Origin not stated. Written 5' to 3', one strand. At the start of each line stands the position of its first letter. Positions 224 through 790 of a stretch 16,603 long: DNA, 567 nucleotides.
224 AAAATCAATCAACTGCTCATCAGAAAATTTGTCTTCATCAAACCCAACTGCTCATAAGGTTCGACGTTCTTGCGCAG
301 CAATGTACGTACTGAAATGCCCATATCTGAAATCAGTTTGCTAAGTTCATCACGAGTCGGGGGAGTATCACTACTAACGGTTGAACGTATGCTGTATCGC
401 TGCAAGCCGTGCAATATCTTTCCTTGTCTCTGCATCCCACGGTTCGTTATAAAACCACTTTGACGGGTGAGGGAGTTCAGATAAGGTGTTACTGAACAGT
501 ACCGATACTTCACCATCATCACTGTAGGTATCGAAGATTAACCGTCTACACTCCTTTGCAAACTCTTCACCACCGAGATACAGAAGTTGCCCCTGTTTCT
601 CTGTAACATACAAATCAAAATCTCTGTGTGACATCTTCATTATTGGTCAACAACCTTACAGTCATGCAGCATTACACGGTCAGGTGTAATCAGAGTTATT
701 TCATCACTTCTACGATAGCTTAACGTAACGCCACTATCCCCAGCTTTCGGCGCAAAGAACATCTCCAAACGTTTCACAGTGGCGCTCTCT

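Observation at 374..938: Degraded overlapping small-gene pair (frameshifted ~100-codon gene coupled by TAATG to an 88-aa gene)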

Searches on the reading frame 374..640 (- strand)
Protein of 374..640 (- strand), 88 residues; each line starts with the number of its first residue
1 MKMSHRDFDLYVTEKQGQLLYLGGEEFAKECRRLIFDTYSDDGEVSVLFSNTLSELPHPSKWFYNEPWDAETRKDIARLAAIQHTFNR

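Call 11: search_protein_families(library=pfam, proteins=[window:374-640:-], max_evalue=0.1)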
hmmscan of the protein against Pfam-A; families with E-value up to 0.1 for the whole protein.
window:374-640:- (88 aa): 0 families

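Call 13: search_protein_families(library=ncbifam, proteins=[window:374-640:-], max_evalue=0.1)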
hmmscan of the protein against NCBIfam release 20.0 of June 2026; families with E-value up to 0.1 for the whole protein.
window:374-640:- (88 aa): 0 families

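Call 14: search_protein_families(library=phrogs, proteins=[window:374-640:-], max_evalue=0.1)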
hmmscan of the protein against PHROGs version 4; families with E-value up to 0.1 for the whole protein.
window:374-640:- (88 aa): 0 families

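Call 15: search_protein_families(library=padloc, proteins=[window:374-640:-], max_evalue=0.1)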
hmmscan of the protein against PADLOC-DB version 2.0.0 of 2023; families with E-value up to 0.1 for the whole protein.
window:374-640:- (88 aa): 0 families

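Call 18: find_homologous_proteins(query=window:374-640:-, max_evalue=0.01)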
Query window:374-640:- (88 aa): 3 proteins with E <= 0.01 among 3 candidates.
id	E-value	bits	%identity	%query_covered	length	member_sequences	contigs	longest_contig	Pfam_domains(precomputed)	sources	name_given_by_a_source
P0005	6.9e-53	194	99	100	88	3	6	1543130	-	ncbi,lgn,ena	-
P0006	1.2e-32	129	74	100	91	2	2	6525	-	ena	-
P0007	2.0e-29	119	69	98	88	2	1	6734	-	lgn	-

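Call 23: find_encoding_contigs(protein=P0005, flank=8000, max_places=6)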
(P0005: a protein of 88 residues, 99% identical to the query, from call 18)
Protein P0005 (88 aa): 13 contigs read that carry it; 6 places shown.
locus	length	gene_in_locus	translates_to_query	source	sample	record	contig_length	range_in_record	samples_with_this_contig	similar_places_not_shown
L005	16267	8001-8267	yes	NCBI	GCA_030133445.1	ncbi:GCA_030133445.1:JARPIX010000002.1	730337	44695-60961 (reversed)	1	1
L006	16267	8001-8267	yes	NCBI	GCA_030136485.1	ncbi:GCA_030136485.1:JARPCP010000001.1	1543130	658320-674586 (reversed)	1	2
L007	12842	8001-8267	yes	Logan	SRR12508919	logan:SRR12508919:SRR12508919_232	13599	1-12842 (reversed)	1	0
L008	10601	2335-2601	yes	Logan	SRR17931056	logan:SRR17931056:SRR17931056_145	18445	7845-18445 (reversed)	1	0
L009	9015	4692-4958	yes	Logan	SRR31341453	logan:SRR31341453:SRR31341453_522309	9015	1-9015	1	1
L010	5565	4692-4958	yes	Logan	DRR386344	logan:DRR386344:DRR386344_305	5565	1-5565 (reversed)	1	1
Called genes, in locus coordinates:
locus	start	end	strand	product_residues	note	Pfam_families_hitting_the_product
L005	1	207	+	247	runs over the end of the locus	PF22945:LEM-3_GIY-YIG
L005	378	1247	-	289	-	PF14253:AbiH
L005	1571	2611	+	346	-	-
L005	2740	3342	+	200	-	PF00589:Phage_integrase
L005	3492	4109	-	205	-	-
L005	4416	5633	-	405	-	PF02624:YcaO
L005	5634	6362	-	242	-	-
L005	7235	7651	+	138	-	-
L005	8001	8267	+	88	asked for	-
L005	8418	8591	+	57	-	PF03960:ArsC (weak)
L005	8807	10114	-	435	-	PF10117:McrBC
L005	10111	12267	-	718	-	PF28530:DUF8426, PF07728:AAA_5, PF28529:McrB_lid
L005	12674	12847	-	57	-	-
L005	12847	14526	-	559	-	PF12793:SgrR_N, PF00496:SBP_bac_5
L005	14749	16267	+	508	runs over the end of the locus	PF02378:PTS_EIIC, PF00367:PTS_EIIB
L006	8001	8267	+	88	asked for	-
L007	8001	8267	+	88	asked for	-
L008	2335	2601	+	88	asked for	-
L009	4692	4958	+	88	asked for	-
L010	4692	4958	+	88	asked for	-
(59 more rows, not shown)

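Call 24: find_encoding_contigs(protein=P0006, flank=8000, max_places=4)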
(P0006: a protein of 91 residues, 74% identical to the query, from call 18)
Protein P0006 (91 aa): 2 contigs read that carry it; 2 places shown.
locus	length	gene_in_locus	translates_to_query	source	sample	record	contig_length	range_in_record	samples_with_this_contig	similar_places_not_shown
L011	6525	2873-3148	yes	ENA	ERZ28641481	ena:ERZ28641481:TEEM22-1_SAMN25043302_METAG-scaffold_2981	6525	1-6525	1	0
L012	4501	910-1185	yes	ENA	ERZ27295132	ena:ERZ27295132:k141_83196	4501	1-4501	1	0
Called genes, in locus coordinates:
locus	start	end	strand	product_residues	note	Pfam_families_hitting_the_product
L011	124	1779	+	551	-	-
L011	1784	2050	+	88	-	-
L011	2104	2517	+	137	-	-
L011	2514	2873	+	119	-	-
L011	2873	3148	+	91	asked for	-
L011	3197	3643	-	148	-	-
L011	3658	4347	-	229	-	PF07679:I-set (weak), PF13927:Ig_3 (weak)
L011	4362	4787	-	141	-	-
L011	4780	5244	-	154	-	-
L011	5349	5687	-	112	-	-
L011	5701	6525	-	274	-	?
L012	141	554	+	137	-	-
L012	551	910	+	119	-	-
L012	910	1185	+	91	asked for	-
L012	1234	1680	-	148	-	-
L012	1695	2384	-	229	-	PF07679:I-set (weak), PF13927:Ig_3 (weak)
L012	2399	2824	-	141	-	-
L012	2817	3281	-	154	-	-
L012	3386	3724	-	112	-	-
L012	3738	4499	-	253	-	?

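Call 25: find_encoding_contigs(protein=P0007, flank=8000, max_places=4)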
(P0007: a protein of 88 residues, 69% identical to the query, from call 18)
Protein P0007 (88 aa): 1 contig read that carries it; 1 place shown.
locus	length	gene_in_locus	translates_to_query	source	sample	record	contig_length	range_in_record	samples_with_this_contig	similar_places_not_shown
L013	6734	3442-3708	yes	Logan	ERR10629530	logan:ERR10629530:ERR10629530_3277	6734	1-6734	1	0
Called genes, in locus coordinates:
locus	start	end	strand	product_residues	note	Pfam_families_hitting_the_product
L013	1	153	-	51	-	PF09339:HTH_IclR (weak)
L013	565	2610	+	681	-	PF03895:YadA_anchor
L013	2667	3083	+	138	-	-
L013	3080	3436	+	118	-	-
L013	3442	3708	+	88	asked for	-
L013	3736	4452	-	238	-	PF00239:Resolvase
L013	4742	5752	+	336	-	PF07690:MFS_1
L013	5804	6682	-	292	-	PF01435:Peptidase_M48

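Call 36: find_related_loci(query=A2, collection=genome_contigs, flank=10000)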
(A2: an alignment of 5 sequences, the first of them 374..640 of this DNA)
Query A2 (88 aa) in genome_contigs; peptide patterns used: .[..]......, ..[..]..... (x = any residue, [..] = any of these).
54 stretches matched a pattern, but none encodes a relative of the query by tblastn (E <= 1e-3).
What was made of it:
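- Tried and rejected: GTDB species-representative scan for the 88-aa family: none (call 36).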

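Call 46: search_solved_structures(query=A4, max_evalue=10)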
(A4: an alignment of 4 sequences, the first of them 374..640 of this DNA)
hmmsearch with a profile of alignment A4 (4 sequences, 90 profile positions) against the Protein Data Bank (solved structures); distinct sequences matched with E-value up to 10: 5.
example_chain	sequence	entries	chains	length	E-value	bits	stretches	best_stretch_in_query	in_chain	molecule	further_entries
4jpp_A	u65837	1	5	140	0.98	13.1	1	16-87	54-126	Minor spike protein H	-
6gtm_A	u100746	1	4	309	1.4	12.6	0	18-57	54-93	SmbA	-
6gs8_A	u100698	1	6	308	1.4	12.6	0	18-57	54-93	Uncharacterized protein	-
7b0e_A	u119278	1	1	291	1.4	12.5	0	18-57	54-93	SmbA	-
8bvb_A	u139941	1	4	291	1.4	12.5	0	18-57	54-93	Aldo_ket_red domain-containing protein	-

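Call 49: predict_structure(alignment_id=A4)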
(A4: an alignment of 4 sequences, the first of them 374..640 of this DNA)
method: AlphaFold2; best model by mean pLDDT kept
length: 88 residues; sequences in the alignment: 4
mean_pLDDT: 55.1   pTM: 0.33
mean pLDDT of the five models: 55.1, 51.2, 50.4, 48.6, 47.2
residues with pLDDT >= 90: 0; 70-90: 0; 50-70: 75; < 50: 13
segments of 3 or more residues with pLDDT < 50: 40-43, 84-88
pLDDT, mean of each block of 10 residues (from residue 1): 55 58 56 55 51 57 55 58 49
secondary structure, 60 per line:
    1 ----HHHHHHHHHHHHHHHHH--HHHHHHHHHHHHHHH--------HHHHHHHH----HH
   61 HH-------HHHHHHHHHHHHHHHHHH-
elements in order: H5-21 H24-38 H47-54 H59-62 H70-87
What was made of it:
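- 374..640 (-): Intact 88-aa gene for a cytoplasmic, mildly acidic protein predicted to be helical. Last gene of the operon. It belongs to a very small, uncharacterised family. AF2 model is low confidence: pLDDT 55, all-helical (call 49).
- The 88-aa structure model is unreliable (pLDDT 55, call 49).
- Tried and rejected: The AF2 model of the 88-aa protein was too poor (pLDDT 55) to use in a fold search (call 49).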

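Call 66: search_protein_representatives(alignment_id=A4)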
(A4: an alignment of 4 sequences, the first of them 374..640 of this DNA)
Query: 4 sequences, 90 profile positions. Proteins with E-value up to 0.001 (for the whole library): 7; up to 1e-10: 4; up to 1e-30: 1. The best 7 are listed.
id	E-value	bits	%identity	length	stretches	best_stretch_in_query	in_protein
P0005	1.1e-52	192.5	-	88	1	1-88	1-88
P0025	1.2e-15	73.8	-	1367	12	22-60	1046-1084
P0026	9.9e-14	67.6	-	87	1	1-86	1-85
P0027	4.5e-11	59.1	-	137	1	1-87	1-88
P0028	1.6e-10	57.4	-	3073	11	35-58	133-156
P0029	5.3e-07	46.1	-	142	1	1-87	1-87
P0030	1.3e-05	41.5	-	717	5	6-37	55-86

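Call 68: find_encoding_contigs(protein=P0026, flank=6000, max_places=4)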
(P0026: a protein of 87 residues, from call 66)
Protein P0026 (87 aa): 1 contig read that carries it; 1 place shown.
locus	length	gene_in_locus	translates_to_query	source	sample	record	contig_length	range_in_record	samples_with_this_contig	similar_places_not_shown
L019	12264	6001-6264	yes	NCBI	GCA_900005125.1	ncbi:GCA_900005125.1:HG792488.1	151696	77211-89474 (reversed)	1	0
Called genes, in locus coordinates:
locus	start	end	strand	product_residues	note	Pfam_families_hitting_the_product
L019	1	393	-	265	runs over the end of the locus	PF03059:NAS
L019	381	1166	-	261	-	PF02463:SMC_N (faint), PF00005:ABC_tran, PF13304:AAA_21 (faint)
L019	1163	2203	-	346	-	PF01032:FecCD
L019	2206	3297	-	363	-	PF01497:Peripla_BP_2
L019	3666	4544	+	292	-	PF01435:Peptidase_M48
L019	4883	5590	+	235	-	-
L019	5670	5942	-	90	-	-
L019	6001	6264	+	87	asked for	-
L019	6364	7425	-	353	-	-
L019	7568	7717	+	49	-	PF01527:HTH_Tnp_1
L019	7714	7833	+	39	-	-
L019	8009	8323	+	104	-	PF00665:rve (weak)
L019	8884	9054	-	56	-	-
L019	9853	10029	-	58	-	-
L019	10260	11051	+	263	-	PF09339:HTH_IclR, PF01614:IclR_C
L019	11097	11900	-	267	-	PF00528:BPD_transp_1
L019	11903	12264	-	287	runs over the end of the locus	PF00528:BPD_transp_1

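Call 69: find_encoding_contigs(protein=P0027, flank=6000, max_places=4)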
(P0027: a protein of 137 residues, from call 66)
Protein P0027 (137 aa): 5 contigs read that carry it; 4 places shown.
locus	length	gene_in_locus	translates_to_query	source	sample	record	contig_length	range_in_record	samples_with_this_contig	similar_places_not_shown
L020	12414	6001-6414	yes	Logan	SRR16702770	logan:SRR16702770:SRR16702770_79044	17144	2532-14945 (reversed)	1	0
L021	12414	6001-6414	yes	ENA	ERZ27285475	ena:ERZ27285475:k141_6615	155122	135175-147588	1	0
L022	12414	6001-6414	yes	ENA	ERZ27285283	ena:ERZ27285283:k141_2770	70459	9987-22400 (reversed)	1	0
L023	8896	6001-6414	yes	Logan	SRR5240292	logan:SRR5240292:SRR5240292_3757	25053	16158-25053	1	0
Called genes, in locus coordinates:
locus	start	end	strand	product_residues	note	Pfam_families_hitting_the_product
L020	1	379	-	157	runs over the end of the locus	-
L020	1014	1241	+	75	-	PF02463:SMC_N, PF13175:AAA_15, PF13514:AAA_27, PF13555:AAA_29, PF13476:AAA_23, PF13304:AAA_21 (weak)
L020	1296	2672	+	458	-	PF13304:AAA_21 (faint), PF20469:OLD-like_TOPRIM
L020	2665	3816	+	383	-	PF00580:UvrD-helicase (weak), PF01443:Viral_helicase1 (faint), PF13245:AAA_19 (faint), PF13361:UvrD_C (weak), PF00580:UvrD-helicase (weak), PF13538:UvrD_C_2 (faint)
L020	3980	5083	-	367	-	PF00145:DNA_methylase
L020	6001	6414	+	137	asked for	-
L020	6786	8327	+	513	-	PF13391:HNH_2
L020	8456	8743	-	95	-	-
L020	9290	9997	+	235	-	PF08808:RES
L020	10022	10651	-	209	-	-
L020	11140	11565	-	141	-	-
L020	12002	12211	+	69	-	-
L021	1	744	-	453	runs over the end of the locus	PF00589:Phage_integrase (weak)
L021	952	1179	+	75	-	PF05321:HHA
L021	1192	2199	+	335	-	PF25164:CoiA_N (weak)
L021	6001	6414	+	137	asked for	-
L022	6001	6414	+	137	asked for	-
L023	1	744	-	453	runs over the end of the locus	PF00589:Phage_integrase (weak)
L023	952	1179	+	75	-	PF05321:HHA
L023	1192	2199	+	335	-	PF25164:CoiA_N (weak)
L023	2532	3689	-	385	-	-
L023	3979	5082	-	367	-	PF00145:DNA_methylase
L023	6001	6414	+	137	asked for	-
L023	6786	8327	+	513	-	PF13391:HNH_2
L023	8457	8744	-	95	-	-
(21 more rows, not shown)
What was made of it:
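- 88-family genes occur alone in defence islands (call 69).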
